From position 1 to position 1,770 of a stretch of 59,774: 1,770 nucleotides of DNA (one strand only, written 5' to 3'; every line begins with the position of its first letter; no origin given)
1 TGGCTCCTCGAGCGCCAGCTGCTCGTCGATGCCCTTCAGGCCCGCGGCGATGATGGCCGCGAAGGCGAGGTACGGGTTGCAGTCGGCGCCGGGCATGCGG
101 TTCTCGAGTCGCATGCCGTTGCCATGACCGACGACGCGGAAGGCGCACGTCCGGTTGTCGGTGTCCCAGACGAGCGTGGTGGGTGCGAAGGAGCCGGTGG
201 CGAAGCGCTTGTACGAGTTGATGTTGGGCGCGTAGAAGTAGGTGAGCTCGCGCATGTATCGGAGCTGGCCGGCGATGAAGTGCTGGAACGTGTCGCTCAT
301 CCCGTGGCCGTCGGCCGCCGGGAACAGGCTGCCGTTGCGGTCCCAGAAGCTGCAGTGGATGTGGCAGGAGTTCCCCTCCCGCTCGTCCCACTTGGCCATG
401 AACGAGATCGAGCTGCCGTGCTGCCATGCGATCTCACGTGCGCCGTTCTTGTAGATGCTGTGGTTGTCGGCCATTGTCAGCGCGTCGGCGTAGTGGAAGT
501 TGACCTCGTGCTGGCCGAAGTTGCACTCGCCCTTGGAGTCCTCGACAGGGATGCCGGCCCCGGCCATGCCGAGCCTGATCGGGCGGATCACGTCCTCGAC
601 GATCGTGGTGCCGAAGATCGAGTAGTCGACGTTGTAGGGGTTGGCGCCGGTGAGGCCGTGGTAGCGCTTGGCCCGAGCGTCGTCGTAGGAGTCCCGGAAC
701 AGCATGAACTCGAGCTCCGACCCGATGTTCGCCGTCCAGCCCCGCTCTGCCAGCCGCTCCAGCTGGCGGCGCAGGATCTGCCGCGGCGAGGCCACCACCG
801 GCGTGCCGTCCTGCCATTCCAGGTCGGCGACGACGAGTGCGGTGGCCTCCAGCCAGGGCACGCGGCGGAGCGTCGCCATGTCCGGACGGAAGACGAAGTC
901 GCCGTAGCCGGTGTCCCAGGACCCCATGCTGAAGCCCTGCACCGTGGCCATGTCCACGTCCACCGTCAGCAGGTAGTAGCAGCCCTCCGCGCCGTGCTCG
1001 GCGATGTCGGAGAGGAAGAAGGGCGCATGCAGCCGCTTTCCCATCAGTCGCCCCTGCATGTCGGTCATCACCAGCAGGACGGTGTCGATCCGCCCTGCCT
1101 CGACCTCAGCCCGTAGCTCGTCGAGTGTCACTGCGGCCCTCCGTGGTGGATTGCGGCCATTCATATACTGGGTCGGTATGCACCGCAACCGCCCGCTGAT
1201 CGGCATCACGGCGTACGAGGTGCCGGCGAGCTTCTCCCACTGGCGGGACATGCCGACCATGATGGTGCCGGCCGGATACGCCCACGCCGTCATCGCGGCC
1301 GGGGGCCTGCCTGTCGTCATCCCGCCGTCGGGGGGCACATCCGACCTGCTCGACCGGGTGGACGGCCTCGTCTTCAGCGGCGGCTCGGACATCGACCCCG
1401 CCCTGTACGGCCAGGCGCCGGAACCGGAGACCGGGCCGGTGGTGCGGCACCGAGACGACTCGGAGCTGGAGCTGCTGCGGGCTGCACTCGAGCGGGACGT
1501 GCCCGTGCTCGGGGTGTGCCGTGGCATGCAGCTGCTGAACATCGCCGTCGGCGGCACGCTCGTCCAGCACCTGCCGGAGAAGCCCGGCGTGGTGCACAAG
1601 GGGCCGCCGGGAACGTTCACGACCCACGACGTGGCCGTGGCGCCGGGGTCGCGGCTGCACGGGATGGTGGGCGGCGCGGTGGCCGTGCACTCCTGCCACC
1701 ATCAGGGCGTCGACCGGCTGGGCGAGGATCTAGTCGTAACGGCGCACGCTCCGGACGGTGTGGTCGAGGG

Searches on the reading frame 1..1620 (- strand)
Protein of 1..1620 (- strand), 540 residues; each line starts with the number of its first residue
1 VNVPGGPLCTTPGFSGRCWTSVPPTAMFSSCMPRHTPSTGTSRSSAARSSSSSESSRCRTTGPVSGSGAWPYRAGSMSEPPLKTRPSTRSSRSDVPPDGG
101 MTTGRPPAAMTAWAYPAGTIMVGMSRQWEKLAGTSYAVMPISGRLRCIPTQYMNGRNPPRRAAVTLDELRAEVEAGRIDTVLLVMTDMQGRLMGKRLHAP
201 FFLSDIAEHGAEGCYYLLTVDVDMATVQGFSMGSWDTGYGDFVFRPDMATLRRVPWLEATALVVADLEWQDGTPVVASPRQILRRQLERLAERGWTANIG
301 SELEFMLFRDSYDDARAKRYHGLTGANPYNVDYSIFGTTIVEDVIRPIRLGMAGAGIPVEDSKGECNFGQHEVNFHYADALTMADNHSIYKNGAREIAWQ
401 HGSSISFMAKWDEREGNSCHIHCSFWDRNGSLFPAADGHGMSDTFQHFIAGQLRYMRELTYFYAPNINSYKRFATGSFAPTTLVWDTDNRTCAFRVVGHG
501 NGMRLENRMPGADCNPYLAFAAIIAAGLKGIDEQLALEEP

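Call 72: search_protein_families(library=pfam, proteins=[window:1-1620:-], max_evalue=0.0001)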
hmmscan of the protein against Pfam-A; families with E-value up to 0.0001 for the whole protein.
window:1-1620:- (540 aa): 1 family
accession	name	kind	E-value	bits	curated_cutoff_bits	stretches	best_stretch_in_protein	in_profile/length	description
PF00120.29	Gln-synt_C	-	4.1e-80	269.9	24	1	277-540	2-273/344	Glutamine synthetase, catalytic domain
